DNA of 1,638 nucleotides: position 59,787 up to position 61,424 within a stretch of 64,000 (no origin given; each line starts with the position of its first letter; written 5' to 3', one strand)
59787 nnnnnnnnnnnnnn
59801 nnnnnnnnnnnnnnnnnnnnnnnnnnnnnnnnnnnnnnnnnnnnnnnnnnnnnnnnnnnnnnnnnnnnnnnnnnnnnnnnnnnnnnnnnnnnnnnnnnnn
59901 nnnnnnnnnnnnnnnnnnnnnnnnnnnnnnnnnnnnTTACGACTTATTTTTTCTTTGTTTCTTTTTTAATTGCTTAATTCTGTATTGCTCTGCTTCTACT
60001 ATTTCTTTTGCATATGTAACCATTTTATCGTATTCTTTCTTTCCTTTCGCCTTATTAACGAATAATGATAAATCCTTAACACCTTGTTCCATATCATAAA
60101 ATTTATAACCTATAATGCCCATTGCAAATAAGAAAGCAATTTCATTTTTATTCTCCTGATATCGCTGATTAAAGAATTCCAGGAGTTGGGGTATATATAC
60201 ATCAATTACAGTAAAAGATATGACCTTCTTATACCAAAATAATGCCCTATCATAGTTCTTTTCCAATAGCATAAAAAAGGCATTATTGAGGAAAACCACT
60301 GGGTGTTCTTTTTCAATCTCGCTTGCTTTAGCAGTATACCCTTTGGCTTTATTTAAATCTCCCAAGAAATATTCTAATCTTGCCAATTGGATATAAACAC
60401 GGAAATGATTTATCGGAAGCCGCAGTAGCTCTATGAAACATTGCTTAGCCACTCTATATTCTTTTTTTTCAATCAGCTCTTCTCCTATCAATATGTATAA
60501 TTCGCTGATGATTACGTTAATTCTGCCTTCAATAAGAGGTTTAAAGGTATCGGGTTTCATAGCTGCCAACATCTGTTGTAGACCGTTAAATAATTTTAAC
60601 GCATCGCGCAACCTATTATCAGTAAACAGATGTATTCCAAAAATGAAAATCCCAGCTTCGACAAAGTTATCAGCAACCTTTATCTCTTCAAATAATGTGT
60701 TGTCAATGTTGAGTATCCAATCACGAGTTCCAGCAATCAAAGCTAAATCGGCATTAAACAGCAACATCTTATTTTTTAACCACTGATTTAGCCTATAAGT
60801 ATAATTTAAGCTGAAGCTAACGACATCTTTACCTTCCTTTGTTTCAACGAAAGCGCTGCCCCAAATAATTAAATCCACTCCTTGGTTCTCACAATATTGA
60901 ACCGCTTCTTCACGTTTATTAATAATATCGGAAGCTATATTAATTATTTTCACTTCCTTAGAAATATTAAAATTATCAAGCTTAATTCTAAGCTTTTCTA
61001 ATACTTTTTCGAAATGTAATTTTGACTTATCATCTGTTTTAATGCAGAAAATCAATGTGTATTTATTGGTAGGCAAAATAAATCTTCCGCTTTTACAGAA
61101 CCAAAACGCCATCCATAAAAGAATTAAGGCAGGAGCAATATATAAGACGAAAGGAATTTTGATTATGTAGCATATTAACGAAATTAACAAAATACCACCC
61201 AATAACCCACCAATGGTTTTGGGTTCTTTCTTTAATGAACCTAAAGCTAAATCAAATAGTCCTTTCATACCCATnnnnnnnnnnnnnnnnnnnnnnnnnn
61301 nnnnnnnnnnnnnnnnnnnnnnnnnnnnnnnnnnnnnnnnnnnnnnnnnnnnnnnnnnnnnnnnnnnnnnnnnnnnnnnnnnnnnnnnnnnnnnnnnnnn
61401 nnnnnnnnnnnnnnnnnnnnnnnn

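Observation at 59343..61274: Two-gene cargo module: a basic 194-aa protein and a 2TM-anchored alpha/beta plus TPR-like 445-aa protein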

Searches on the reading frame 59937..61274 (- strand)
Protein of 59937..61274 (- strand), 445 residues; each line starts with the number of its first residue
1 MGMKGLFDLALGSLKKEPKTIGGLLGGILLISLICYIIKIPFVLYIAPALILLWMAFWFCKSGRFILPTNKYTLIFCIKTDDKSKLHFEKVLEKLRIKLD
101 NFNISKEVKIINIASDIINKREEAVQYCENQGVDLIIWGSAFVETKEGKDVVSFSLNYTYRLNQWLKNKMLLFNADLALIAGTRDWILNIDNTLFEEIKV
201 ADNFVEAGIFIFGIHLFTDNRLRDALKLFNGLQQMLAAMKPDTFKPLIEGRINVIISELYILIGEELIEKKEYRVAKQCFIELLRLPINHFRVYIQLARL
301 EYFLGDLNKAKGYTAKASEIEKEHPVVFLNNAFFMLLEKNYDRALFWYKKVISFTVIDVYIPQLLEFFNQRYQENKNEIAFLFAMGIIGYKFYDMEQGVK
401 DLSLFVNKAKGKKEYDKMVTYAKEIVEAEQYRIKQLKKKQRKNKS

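Call 4: search_protein_families(library=pfam, proteins=[window:59937-61274:-], max_evalue=0.1)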
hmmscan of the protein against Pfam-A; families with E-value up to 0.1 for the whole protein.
window:59937-61274:- (445 aa): 4 families
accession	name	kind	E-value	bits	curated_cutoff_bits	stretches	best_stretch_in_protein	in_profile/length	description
PF07719.23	TPR_2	-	0.00026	21.3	27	0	292-323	2-33/34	Tetratricopeptide repeat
PF13181.12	TPR_8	-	0.0012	19.2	25.7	0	258-286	2-30/34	Tetratricopeptide repeat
PF25064.1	ARM_TT21_5th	-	0.049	14.4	27.8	0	266-322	10-66/117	TT21 fifth ARM repeats domain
PF13905.12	Thioredoxin_8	-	0.076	13.8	27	1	70-131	1-57/94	Thioredoxin-like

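Call 6: search_protein_families(library=padloc, proteins=[window:59937-61274:-], max_evalue=0.1)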
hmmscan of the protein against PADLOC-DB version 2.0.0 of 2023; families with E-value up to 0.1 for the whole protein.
window:59937-61274:- (445 aa): 0 families

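Call 7: search_protein_families(library=phrogs, proteins=[window:59937-61274:-], max_evalue=0.1)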
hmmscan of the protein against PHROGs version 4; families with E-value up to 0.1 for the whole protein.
window:59937-61274:- (445 aa): 1 family
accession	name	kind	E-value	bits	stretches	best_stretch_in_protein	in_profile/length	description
phrog_18426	-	unknown function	0.041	15.4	0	53-124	2-75/92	-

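Call 8: search_protein_families(library=ncbifam, proteins=[window:59937-61274:-], max_evalue=0.1)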
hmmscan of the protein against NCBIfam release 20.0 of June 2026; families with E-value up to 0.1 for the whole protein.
window:59937-61274:- (445 aa): 2 families
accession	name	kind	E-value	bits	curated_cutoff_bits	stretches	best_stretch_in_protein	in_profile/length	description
TIGR02917.1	PEP_TPR_lipo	equivalog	0.0033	15.3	312.2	1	259-351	467-559/899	XrtA/PEP-CTERM system TPR-repeat protein PrsT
TIGR02552.1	LcrH_SycD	equivalog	0.0034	17.1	104.8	0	267-345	28-106/136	SycD/LcrH family type III secretion system chaperone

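Call 9: find_homologous_proteins(query=window:59937-61274:-)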
Query window:59937-61274:- (445 aa): 13 proteins with E <= 0.001 among 8000 candidates.
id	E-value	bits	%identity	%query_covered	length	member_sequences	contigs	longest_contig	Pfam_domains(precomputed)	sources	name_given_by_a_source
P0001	1.4e-289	978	100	100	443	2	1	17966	-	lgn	-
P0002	1.5e-218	744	75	98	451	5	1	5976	PF07719.24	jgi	-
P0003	3.3e-209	713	71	96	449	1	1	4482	PF13181.13,PF07719.24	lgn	-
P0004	1.0e-160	554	60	95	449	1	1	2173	-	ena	-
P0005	7.0e-150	518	56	88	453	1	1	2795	-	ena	-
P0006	1.6e-147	510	51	95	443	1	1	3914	-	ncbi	-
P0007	5.4e-145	502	52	97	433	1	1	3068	PF00515.35,PF13181.13,PF07719.24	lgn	-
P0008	2.4e-139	483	50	99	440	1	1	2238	PF07719.24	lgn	-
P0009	7.8e-137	475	51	94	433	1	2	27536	-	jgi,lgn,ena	-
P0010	7.9e-136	472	50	97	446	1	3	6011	PF13424.13,PF13181.13,PF07719.24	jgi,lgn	jgi:tetratricopeptide (TPR) repeat protein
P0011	1.9e-134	467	48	98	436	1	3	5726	-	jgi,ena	-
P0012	3.1e-132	460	50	93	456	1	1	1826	PF07719.24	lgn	-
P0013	1.5e-124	434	51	87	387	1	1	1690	PF00515.35,PF07719.24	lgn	-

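Call 14: find_encoding_contigs(protein=P0009, flank=8000, max_places=3)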
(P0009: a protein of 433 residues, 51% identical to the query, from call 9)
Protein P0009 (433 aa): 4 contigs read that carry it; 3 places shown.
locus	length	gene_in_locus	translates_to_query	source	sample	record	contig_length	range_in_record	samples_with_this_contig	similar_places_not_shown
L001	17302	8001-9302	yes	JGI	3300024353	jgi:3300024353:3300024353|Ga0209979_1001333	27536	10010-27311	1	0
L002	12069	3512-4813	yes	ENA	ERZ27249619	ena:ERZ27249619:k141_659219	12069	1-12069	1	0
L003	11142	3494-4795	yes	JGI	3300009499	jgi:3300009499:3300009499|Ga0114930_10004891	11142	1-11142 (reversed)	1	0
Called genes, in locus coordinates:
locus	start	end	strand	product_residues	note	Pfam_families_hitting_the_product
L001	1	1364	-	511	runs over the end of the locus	PF02872:5_nucleotid_C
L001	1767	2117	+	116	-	PF04026:SpoVG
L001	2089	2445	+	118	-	PF13730:HTH_36 (weak), PF25213:HVO_A0261_N (weak)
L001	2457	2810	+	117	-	-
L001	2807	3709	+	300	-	-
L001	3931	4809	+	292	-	-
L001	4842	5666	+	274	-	-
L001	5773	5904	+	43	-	-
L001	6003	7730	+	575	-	PF13428:TPR_14 (faint), PF21033:RMD1-3 (faint), PF13414:TPR_11 (faint), PF07719:TPR_2 (faint), PF14559:TPR_19 (faint)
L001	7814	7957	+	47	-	-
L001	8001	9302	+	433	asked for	-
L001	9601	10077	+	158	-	-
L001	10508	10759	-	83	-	-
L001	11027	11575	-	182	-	-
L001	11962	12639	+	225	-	-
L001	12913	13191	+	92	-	-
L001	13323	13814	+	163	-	-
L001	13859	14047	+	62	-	-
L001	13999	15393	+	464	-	PF12728:HTH_17, PF13102:Phage_int_SAM_5 (faint), PF00589:Phage_integrase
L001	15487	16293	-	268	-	PF04199:Cyclase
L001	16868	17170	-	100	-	PF00076:RRM_1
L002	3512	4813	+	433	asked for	-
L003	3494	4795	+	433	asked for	-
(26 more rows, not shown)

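Call 15: find_encoding_contigs(protein=P0002, flank=8000, max_places=3)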
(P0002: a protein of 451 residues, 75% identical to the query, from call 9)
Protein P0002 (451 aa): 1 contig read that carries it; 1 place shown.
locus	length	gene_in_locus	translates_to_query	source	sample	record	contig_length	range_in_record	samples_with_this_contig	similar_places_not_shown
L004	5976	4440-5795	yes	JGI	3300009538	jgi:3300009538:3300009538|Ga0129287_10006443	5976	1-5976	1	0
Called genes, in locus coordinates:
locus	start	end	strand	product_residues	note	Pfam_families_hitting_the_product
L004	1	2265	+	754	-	?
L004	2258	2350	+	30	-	-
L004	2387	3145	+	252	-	-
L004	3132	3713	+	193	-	PF13271:DUF4062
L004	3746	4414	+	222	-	-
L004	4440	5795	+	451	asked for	PF07719:TPR_2 (faint)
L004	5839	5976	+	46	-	?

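Call 16: find_encoding_contigs(protein=P0010, flank=8000, max_places=3)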
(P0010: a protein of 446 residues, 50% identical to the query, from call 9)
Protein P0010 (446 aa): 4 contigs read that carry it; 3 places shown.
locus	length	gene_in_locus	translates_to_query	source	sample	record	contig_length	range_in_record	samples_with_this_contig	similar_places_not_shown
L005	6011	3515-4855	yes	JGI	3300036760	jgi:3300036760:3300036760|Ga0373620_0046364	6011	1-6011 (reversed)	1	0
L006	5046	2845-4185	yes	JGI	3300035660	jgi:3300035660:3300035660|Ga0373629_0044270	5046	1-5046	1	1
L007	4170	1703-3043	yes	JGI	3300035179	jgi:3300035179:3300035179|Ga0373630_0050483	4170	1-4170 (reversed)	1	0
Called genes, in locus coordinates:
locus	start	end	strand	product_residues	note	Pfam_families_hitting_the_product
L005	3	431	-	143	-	?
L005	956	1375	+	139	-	PF00075:RNase_H, PF13456:RVT_3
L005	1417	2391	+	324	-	-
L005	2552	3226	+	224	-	PF19865:DUF6338 (weak)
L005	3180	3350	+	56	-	-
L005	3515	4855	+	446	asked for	PF07719:TPR_2 (faint), PF13181:TPR_8 (faint), PF13424:TPR_12 (faint)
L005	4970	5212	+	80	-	-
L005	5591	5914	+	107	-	-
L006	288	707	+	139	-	PF00075:RNase_H, PF13456:RVT_3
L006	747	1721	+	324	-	-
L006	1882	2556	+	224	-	PF19865:DUF6338 (weak)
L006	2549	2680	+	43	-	-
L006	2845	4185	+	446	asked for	PF07719:TPR_2 (faint), PF13181:TPR_8 (faint), PF13424:TPR_12 (faint)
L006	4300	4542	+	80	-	-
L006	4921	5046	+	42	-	?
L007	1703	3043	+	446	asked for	PF07719:TPR_2 (faint), PF13181:TPR_8 (faint), PF13424:TPR_12 (faint)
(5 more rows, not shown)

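Call 17: find_encoding_contigs(protein=P0011, flank=8000, max_places=3)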
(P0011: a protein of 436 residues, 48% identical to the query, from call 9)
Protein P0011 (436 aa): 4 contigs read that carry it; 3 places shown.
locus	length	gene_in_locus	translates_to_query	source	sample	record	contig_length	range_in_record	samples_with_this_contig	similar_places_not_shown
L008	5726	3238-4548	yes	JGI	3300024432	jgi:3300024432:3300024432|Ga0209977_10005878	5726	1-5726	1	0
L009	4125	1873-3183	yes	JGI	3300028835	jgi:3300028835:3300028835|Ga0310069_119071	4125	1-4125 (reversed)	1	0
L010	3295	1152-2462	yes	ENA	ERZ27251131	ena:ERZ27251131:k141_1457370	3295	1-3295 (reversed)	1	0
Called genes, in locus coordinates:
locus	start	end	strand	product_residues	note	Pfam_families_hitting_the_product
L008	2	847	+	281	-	?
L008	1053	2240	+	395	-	PF04932:Wzy_C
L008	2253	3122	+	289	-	PF02353:CMAS (weak), PF13489:Methyltransf_23, PF07021:MetW (weak), PF13847:Methyltransf_31, PF08241:Methyltransf_11, PF08242:Methyltransf_12, PF13649:Methyltransf_25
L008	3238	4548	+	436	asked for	-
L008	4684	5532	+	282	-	-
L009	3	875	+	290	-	?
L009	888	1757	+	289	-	PF02353:CMAS (weak), PF13489:Methyltransf_23, PF07021:MetW (weak), PF13847:Methyltransf_31, PF08241:Methyltransf_11, PF08242:Methyltransf_12, PF13649:Methyltransf_25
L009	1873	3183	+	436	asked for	-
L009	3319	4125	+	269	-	?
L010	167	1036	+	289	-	PF02353:CMAS (weak), PF13489:Methyltransf_23, PF07021:MetW (weak), PF13847:Methyltransf_31, PF08241:Methyltransf_11, PF08242:Methyltransf_12, PF13649:Methyltransf_25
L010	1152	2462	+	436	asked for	-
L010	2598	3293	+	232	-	?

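Call 18: find_encoding_contigs(protein=P0003, flank=8000, max_places=2)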
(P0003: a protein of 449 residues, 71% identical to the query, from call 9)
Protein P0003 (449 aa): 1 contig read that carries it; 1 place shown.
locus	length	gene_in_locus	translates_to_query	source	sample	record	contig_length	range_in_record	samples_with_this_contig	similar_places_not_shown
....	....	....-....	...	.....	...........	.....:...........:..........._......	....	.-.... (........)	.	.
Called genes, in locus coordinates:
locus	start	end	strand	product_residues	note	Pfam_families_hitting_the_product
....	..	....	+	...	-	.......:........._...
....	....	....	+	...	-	-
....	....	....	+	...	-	-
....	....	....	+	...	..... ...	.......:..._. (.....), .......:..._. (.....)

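Call 19: find_encoding_contigs(protein=P0006, flank=8000, max_places=2)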
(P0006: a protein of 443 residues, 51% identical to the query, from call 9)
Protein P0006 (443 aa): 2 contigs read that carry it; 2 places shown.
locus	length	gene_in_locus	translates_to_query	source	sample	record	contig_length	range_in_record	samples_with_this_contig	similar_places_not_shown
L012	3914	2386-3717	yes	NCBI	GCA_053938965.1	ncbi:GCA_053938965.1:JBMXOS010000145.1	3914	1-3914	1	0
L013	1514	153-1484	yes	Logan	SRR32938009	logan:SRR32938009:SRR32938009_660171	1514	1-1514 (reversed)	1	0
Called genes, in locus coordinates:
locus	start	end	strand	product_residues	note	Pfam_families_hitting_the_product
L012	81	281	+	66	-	PF12844:HTH_19, PF13443:HTH_26 (weak), PF01381:HTH_3, PF13560:HTH_31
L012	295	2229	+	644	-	PF02463:SMC_N (weak), PF11398:DUF2813 (faint), PF13175:AAA_15, PF13304:AAA_21, PF20469:OLD-like_TOPRIM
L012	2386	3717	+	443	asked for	-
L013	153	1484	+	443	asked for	-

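Call 29: predict_structure(alignment_id=A1)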
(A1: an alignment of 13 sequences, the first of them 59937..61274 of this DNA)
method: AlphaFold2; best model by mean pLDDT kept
length: 445 residues; sequences in the alignment: 13
mean_pLDDT: 71.2   pTM: 0.59
mean pLDDT of the five models: 71.2, 68.8, 68.7, 67.1, 64.0
residues with pLDDT >= 90: 14; 70-90: 272; 50-70: 104; < 50: 55
segments of 3 or more residues with pLDDT < 50: 354-395, 409-411, 413-415
pLDDT, mean of each block of 10 residues (from residue 1): 76 76 83 79 76 86 78 83 81 80 72 84 85 82 78 79 56 63 67 70 76 74 84 81 79 84 82 89 86 85 84 87 64 63 56 41 39 42 39 46 51 49 53 67 66
secondary structure, 60 per line:
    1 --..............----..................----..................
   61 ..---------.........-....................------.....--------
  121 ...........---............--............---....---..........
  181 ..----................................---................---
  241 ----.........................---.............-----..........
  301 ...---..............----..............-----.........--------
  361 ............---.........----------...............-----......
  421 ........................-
elements in order: H3-16 H21-38 H43-62 E72-80 H82-101 E108-112 H121-131 E135-146 E149-160 H164-167 H171-182 E187-189 H190-218 H222-237 H245-269 H273-285 H291-303 H307-320 H325-338 H344-352 H361-372 H376-384 H395-409 H415-444

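Call 46: search_dna_similar(query=window:59937-61274:-, collection=phages, mode=protein, max_evalue=0.01)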
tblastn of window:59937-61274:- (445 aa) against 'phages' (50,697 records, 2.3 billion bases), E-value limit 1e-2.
No match.

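Call 47: search_dna_similar(query=window:59937-61274:-, collection=plasmids, mode=protein, max_evalue=0.01)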
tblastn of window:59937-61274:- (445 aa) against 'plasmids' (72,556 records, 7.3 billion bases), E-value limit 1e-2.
No match.

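Call 49: find_related_loci(query=A1, collection=genome_contigs, flank=10000)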
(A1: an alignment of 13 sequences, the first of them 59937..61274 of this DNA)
Query A1 (445 aa) in genome_contigs; peptide patterns used: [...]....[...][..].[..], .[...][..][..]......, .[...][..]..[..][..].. (x = any residue, [..] = any of these).
267 stretches matched a pattern, but none encodes a relative of the query by tblastn (E <= 1e-3).

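Call 50: find_related_loci(query=A1, collection=viral_contigs, flank=10000)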
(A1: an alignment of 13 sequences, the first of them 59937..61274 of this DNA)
Query A1 (445 aa) in viral_contigs; peptide patterns used: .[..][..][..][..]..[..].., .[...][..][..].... (x = any residue, [..] = any of these).
200 stretches matched a pattern, but none encodes a relative of the query by tblastn (E <= 1e-3).

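Call 51: find_related_loci(query=A1, collection=metagenome_contigs, flank=10000)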
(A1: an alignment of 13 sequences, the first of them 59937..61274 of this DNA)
Query A1 (445 aa) in metagenome_contigs; peptide patterns used: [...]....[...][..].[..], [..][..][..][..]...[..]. (x = any residue, [..] = any of these).
301 stretches matched a pattern; 4 encode a relative of the query (tblastn E <= 1e-3); 4 distinct loci.
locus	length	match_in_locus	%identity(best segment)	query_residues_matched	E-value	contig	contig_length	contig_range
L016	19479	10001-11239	51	19-435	1e-141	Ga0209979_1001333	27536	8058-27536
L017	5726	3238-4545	48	3-438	5e-140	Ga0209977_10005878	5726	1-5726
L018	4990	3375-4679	48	3-441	3e-139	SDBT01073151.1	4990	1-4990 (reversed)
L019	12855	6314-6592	53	114-206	2e-27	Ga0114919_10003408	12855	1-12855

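Call 55: search_protein_families(library=pfam, proteins=[L019:553-1806:+, L019:2803-6240:+, L019:8275-9267:-, L019:9653-12799:+, L019:7381-7911:-, L018:309-1166:+, L018:1378-2313:+, L018:2413-3192:+, L004:1-2265:+, L004:3746-4414:+], max_evalue=0.001)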
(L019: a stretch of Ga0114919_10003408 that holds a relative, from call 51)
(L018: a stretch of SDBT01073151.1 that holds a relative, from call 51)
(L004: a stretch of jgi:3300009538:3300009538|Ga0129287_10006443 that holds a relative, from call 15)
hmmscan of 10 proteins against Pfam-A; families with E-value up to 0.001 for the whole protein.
L019:553-1806:+ (417 aa): 1 family
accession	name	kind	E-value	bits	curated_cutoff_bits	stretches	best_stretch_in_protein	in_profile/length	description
PF01966.28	HD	-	1.3e-10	42.1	22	1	19-108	1-82/116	HD domain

L019:2803-6240:+ (1145 aa): 1 family
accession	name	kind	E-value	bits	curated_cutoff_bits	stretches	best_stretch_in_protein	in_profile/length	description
PF01551.29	Peptidase_M23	-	2.8e-13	50.3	28.7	1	371-471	9-91/96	Peptidase family M23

L019:8275-9267:- (330 aa): 1 family
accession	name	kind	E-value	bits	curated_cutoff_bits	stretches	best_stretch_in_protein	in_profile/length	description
PF04471.18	Mrr_cat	-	4.1e-23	82.1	21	1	193-306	2-115/115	Restriction endonuclease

L019:9653-12799:+ (1048 aa): 3 families
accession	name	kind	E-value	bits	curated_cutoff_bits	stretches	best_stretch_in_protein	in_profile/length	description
PF18135.7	Type_ISP_C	-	1.8e-89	300.6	25.9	1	673-1029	1-339/342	Type ISP C-terminal specificity domain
PF02384.22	N6_Mtase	-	2.3e-10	40.7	20.4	1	303-508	4-153/311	N-6 DNA Methylase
PF07669.17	Eco57I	-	6e-06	26.9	25.3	1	401-566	1-157/171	Eco57I restriction-modification methylase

L019:7381-7911:- (176 aa): 0 families

L018:309-1166:+ (285 aa): 0 families

L018:1378-2313:+ (311 aa): 2 families
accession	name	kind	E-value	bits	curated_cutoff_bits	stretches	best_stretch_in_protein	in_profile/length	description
PF09509.15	Hypoth_Ymh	-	3e-24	85.6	25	1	185-301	3-116/119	Protein of unknown function (Hypoth_ymh)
PF18864.6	AbiTii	-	3.2e-11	44.2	27.6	1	4-138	15-154/189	AbiTii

L018:2413-3192:+ (259 aa): 1 family
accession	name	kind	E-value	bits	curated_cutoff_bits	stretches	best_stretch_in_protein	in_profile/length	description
PF18894.6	PhageMetallopep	-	0.00046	20.7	23.7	1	23-129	10-100/134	Putative phage metallopeptidase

L004:1-2265:+ (754 aa): 6 families
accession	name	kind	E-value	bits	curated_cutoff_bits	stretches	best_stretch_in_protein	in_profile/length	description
PF07693.20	KAP_NTPase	-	1.7e-49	169.1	20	1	20-348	1-287/293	KAP family P-loop domain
PF13401.12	AAA_22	-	1.1e-05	26.2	27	0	197-245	64-110/130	AAA domain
PF00931.28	NB-ARC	-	0.00026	20.8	23.5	0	191-231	74-112/248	NB-ARC domain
PF24883.2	NPHP3_N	-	0.00069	20.3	24.8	0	35-68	18-51/164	Nephrocystin 3, N-terminal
PF05673.19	DUF815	-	0.00069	19.3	23.8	0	15-65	28-79/249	Protein of unknown function (DUF815)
PF13191.12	AAA_16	-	0.00077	20.4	32.6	0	34-245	19-158/167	AAA ATPase domain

L004:3746-4414:+ (222 aa): 1 family
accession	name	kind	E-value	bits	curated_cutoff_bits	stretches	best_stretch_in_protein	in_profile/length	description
PF18735.6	HEPN_RiboL-PSP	-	0.00082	19.8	28.4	0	84-168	15-103/191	RiboL-PSP-HEPN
